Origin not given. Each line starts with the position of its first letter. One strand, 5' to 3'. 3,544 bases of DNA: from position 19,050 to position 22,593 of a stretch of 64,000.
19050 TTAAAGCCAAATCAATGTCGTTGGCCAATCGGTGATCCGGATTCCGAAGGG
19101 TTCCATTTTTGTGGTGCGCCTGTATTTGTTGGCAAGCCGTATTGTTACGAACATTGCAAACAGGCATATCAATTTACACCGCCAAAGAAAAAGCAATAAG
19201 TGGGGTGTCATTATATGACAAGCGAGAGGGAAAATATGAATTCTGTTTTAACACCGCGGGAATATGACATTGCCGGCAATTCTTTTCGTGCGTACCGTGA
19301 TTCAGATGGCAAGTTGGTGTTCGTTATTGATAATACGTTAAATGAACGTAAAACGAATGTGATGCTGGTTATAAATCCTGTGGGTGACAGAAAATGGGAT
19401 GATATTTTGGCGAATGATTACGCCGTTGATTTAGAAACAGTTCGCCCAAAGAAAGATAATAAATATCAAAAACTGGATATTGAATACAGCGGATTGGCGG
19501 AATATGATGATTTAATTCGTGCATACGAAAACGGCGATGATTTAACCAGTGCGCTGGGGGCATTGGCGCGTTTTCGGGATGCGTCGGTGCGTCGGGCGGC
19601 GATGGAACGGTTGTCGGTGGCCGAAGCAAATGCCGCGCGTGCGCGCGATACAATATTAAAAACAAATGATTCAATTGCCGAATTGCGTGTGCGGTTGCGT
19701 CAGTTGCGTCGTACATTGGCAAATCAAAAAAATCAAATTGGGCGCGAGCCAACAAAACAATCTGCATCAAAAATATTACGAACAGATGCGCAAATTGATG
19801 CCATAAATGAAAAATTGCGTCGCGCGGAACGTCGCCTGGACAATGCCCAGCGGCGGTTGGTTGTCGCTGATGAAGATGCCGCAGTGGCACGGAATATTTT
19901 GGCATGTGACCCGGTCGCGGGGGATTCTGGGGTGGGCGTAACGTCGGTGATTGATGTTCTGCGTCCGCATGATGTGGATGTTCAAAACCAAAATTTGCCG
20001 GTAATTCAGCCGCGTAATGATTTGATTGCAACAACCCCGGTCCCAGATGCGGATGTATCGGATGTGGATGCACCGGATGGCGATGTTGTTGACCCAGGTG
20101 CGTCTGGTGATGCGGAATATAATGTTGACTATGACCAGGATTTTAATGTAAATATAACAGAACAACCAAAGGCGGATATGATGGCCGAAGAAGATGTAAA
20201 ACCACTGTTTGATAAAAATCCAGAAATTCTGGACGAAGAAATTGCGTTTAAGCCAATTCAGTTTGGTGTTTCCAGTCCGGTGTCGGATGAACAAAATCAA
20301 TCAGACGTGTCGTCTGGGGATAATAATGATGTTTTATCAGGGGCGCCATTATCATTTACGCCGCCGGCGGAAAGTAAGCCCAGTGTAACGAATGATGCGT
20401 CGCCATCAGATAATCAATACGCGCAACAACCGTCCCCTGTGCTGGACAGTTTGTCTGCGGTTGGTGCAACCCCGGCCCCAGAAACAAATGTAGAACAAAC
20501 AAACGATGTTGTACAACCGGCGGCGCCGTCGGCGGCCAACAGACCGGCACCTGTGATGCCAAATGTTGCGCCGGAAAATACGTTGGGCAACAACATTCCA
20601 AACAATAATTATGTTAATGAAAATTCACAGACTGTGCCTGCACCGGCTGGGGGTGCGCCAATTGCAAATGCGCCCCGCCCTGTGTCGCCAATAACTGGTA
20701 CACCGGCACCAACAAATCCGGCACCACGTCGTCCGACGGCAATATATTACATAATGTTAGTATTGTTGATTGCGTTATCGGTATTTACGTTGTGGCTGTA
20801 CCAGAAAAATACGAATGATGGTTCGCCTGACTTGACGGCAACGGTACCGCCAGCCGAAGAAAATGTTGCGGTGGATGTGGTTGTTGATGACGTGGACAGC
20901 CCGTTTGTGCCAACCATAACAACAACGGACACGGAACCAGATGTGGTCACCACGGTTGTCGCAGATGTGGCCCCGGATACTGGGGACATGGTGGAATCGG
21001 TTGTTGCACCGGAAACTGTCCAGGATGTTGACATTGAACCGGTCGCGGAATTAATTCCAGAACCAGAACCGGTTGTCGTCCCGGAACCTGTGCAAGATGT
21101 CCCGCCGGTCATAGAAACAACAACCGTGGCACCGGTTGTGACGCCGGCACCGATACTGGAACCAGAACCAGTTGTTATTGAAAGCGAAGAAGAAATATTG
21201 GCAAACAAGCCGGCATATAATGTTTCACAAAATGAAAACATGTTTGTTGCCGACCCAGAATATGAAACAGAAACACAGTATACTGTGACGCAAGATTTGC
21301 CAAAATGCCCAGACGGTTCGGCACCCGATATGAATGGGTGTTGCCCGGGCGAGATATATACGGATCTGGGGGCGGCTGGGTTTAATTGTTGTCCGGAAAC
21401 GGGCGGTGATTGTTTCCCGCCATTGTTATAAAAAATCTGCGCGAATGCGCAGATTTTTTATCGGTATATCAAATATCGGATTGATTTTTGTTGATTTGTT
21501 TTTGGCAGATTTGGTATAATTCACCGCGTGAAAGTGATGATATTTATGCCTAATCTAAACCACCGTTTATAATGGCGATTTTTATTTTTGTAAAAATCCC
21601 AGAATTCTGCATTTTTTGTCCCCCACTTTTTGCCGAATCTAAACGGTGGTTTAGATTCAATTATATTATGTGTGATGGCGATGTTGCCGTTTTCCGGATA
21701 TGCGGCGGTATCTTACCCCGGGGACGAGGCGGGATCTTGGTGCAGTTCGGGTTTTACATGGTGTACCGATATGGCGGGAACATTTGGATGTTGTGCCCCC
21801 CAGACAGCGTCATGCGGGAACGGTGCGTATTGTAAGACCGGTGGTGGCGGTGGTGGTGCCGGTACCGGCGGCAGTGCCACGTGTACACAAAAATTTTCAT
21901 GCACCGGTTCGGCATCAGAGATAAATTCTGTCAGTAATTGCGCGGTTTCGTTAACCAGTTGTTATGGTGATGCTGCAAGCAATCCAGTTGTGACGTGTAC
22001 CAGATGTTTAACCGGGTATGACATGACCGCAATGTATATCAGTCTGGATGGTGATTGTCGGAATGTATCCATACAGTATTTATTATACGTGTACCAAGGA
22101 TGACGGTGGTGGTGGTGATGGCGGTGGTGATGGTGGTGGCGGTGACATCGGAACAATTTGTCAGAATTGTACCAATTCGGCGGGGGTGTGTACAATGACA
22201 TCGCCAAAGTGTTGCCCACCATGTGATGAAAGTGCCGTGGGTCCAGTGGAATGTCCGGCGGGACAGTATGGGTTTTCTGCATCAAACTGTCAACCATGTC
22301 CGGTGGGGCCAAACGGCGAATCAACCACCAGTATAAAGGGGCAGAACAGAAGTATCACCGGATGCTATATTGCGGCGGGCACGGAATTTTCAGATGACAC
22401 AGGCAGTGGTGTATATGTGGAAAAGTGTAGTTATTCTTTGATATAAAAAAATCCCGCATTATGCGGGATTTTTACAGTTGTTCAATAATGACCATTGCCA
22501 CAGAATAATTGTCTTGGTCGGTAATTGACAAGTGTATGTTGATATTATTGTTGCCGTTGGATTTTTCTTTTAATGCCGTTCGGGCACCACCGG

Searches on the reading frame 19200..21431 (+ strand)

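Call 10: search_protein_families(library=pfam, proteins=[window:19200-21431:+], max_evalue=1)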
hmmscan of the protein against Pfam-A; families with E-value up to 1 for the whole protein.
window:19200-21431:+ (743 aa): 7 families
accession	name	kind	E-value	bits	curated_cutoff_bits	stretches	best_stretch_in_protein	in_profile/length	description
PF08700.17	VPS51_Exo84_N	-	0.0075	16.8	24.2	0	152-182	53-83/87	Vps51/EXO84/COG1 N-terminal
PF10779.14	XhlA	-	0.01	16.4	34.7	1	202-233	2-33/67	Haemolysin XhlA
PF09486.15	HrpB7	-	0.033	15.1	29.7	1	165-217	94-141/157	Bacterial type III secretion protein (HrpB7)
PF13567.11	DUF4131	-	0.054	13.6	31.6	1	510-564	27-75/165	Domain of unknown function (DUF4131)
PF14712.11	Snapin_Pallidin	-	0.24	12.3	29.6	1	142-215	12-87/89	Snapin/Pallidin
PF18595.6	Nuf2_DHR10-like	-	0.27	11.8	28.4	1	135-199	49-112/117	Nuf2, DHR10-like domain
PF15456.11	Uds1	-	0.55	10.9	28.8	0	156-220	47-112/123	Up-regulated During Septation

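Call 81: search_protein_families(library=ncbifam, proteins=[window:19200-21431:+], max_evalue=0.1)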
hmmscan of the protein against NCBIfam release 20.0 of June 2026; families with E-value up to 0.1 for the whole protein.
window:19200-21431:+ (743 aa): 2 families
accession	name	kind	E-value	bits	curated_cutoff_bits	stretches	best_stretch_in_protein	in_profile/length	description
TIGR02169.1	SMC_prok_A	equivalog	0.009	13.7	729.4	1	135-220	737-822/1165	chromosome segregation protein SMC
NF003034.1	PRK03918.1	equivalog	0.045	11.7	700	1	112-220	587-696/878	DNA double-strand break repair ATPase Rad50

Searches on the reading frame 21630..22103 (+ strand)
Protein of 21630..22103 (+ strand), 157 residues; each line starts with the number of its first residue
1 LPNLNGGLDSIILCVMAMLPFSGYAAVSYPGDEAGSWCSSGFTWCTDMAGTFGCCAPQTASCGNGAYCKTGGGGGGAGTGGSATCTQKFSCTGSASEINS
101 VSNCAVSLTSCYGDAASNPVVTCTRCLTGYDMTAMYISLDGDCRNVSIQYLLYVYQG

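Call 10: search_protein_families(library=pfam, proteins=[window:21630-22103:+], max_evalue=1)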
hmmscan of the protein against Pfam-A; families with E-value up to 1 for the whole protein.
window:21630-22103:+ (157 aa): 1 family
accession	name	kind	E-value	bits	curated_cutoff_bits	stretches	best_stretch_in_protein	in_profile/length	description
PF23903.1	Phage_zn_bind_2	-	0.018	15.4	27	1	120-133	3-16/44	Phage zinc binding domain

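Call 88: find_encoding_contigs(protein=window:21630-22100:+, flank=3000, max_places=10)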
Protein seq(157 aa) (157 aa): 2 contigs read that carry it; 2 places shown.
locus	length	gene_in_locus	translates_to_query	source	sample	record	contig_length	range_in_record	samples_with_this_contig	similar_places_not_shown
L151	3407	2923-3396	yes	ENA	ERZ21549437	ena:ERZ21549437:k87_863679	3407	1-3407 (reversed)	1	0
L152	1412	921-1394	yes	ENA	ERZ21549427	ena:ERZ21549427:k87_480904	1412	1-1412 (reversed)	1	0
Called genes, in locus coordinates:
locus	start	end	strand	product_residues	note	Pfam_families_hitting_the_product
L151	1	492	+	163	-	?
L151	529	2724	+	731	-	-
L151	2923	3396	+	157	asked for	-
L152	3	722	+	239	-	?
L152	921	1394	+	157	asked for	-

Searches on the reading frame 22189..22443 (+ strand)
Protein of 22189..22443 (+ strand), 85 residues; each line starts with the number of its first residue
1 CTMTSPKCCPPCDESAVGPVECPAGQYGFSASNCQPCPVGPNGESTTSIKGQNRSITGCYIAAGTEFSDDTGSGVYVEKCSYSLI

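Call 59: search_protein_representatives(alignment_id=A2)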
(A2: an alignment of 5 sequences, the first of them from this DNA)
Query: 5 sequences, 91 profile positions. Proteins with E-value up to 0.001 (for the whole library): 78; up to 1e-10: 5; up to 1e-30: 1. The best 78 are listed.
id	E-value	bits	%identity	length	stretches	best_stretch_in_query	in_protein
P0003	2.7e-37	142.9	-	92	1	3-91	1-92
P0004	1.0e-21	93.0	-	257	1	1-90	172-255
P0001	4.2e-21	91.0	-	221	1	2-89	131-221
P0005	5.9e-21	90.6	-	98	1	3-70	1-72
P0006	6.6e-15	71.2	-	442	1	10-91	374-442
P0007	2.6e-08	50.1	-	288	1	29-91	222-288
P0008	2.7e-08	50.0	-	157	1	14-90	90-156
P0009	1.2e-07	47.9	-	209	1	7-90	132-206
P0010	6.3e-07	45.6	-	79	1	39-91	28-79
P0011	1.4e-06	44.6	-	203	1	44-90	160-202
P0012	2.1e-06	44.0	-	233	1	4-89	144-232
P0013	2.2e-06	43.9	-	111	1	21-91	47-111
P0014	5.7e-06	42.6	-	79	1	20-88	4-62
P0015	9.7e-06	41.8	-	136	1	7-89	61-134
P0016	1.3e-05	41.4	-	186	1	21-90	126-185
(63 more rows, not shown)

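Call 81: search_protein_families(library=ncbifam, proteins=[P0004], max_evalue=0.1)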
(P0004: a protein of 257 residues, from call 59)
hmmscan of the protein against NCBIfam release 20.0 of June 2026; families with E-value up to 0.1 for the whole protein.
P0004 (257 aa): 0 families

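Call 86: list_cluster_members(proteins=[P0004, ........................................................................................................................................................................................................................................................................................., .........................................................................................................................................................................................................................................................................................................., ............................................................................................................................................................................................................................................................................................, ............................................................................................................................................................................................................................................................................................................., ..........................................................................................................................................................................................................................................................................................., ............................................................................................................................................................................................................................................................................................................, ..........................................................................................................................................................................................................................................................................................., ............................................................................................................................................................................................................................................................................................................])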
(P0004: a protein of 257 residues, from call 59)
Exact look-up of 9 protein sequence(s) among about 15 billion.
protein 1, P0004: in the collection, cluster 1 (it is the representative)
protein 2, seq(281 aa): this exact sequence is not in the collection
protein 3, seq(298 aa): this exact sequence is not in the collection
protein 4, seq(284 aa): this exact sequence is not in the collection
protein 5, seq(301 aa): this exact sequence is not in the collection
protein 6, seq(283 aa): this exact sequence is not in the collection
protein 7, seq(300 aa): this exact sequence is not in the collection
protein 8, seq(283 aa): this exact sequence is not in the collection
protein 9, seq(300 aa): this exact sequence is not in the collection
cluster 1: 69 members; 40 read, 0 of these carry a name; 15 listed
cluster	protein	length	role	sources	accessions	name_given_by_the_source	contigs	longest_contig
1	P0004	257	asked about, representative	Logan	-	-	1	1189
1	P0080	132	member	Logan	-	-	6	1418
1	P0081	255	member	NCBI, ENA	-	-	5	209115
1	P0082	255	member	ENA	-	-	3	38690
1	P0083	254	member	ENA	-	-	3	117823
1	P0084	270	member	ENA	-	-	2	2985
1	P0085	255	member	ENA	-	-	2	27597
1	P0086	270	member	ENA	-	-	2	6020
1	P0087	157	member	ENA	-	-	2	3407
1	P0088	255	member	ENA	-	-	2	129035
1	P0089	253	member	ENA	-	-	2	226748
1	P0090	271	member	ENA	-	-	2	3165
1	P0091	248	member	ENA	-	-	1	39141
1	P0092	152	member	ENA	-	-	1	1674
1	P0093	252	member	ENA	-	-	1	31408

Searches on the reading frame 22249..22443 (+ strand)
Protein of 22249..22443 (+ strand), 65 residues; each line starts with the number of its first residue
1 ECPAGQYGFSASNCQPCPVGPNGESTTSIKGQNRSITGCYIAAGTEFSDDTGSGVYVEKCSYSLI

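Call 103: predict_structure(alignment_id=A5)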
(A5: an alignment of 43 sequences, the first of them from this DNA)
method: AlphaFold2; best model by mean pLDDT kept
length: 65 residues; sequences in the alignment: 43
mean_pLDDT: 94.1   pTM: 0.76
mean pLDDT of the five models: 94.1, 93.4, 92.2, 91.9, 91.6
residues with pLDDT >= 90: 55; 70-90: 10; 50-70: 0; < 50: 0
segments of 3 or more residues with pLDDT < 50: none
pLDDT, mean of each block of 10 residues (from residue 1): 93 94 94 92 96 96 90
secondary structure, 60 per line:
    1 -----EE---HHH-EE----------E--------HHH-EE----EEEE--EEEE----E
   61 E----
elements in order: E46-49 E52-55

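Call 106: fold_search(model_id=the predicted structure, library=pdb)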
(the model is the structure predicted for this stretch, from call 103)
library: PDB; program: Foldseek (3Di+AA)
matches with E <= 10: 70; with E <= 0.001: 0
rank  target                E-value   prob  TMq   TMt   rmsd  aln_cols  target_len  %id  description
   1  3uep_A                2.3e+00  0.06  0.21  0.17  10.4        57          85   10  Crystal structure of YscQ-C from Yersinia pseudotuberculosis (released 2012-04-04)
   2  6yfr_AA               2.9e+00  0.02  0.18  0.13  15.2        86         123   16  Virus-like particle of bacteriophage NT-391 (released 2020-09-02)
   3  2ea3                  3.2e+00  0.04  0.21  0.10   9.7        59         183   14  Crystal Structure Of Cellulomonas Bogoriensis Chymotrypsin (released 2007-04-24)
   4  4fcz_A                4.1e+00  0.04  0.20  0.11   6.8        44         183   14  Crystal Structure of Toluene-tolerance protein from Pseudomonas putida (strain KT2440), Northeast Structural Genomics  (released 2013-02-13)
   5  4r99_B                4.1e+00  0.02  0.17  0.05  11.6        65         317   17  Crystal structure of a uricase from Bacillus fastidious (released 2015-05-27)
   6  7wb0_A                4.6e+00  0.03  0.22  0.04  10.6        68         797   10  PlmCasX-sgRNAv1-dsDNA ternary complex at nts loading state with flexible H2 domain (released 2022-03-16)
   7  4r99_C                4.9e+00  0.02  0.16  0.05  11.6        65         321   17  Crystal structure of a uricase from Bacillus fastidious (released 2015-05-27)
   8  3sbu_A                5.1e+00  0.02  0.13  0.06   9.4        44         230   16  Crystal structure of a ntf2-like protein (BF2862) from Bacteroides fragilis NCTC 9343 at 2.15 A resolution (released 2011-07-13)
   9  7q05_A                5.8e+00  0.02  0.20  0.11  14.6        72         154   10  Crystal structure of TPADO in complex with TPA (released 2022-03-30)
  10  5c8b                  6.1e+00  0.05  0.24  0.05   4.7        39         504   13  Structural insights into the redesign of a sucrose phosphorylase by induced loop repositioning (released 2016-01-20)
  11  4qbb_C                6.1e+00  0.04  0.20  0.09   9.6        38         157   13  Structure of the foot-and-mouth disease virus leader proteinase in complex with inhibitor (N~2~-[(3S)-4-({(2R)-1-[(4-C (released 2014-11-05)
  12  2frg                  6.1e+00  0.02  0.20  0.14  13.4        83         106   14  Structure of the immunoglobulin-like domain of human TLT-1 (released 2006-03-14)
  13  1yu3                  6.5e+00  0.16  0.32  0.06   3.2        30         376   17  Major Tropism Determinant I1 Variant (released 2005-09-20)
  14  7zed_MODEL_1_A        6.5e+00  0.04  0.27  0.17  15.0        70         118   10  Solution structure of thanatin-like derivative 7 in complex with E.coli LptA mutant Q62L (released 2023-06-07)
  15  4gb5                  6.5e+00  0.02  0.17  0.09   8.8        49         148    8  Crystal structure of Kfla4162 protein from Kribbella flavida (released 2012-09-26)
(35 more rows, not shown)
